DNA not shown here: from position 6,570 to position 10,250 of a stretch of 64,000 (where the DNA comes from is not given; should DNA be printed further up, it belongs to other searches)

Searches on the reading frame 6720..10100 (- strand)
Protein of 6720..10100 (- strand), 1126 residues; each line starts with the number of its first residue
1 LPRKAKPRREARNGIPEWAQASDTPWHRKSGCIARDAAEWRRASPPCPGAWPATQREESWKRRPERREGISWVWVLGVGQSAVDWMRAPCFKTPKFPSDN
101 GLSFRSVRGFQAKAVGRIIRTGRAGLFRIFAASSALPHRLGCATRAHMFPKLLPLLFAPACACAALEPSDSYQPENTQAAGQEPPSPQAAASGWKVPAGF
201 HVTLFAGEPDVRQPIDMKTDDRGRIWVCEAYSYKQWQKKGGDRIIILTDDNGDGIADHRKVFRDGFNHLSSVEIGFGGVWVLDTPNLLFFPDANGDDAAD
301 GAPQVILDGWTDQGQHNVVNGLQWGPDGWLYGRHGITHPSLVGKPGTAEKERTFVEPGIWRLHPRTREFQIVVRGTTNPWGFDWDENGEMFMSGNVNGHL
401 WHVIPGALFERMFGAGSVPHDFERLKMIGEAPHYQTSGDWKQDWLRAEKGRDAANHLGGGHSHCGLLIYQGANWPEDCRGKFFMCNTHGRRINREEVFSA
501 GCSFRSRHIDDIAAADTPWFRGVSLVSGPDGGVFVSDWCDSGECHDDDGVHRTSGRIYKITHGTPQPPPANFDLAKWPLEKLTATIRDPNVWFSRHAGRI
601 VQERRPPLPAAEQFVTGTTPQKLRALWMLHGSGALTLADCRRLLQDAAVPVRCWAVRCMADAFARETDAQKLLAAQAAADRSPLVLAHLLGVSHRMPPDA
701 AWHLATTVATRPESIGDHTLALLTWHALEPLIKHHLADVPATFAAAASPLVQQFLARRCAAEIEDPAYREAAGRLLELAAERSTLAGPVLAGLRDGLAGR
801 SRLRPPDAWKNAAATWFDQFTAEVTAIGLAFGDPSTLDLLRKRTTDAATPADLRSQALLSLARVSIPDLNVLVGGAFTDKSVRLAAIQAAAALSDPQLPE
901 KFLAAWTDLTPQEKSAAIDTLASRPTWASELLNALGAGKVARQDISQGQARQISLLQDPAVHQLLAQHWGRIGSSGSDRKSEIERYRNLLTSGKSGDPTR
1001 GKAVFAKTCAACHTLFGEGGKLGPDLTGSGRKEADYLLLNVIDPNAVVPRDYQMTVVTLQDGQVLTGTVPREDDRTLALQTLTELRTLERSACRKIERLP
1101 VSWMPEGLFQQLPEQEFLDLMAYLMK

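Call 71: search_protein_families(library=pfam, proteins=[window:6720-10100:-], max_evalue=0.00001)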
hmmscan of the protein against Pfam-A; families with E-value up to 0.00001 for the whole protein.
window:6720-10100:- (1126 aa): 3 families
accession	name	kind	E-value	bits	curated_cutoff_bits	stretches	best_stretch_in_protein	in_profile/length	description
PF23500.1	DUF7133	-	1.9e-68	232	27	1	186-541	1-350/385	Domain of unknown function (DUF7133)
PF00034.26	Cytochrom_C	-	3.7e-07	31.8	21.3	0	1000-1033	3-37/90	Cytochrome c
PF13442.11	Cytochrome_CBB3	-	2.2e-06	28.3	27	0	997-1038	2-38/68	Cytochrome C oxidase, cbb3-type, subunit III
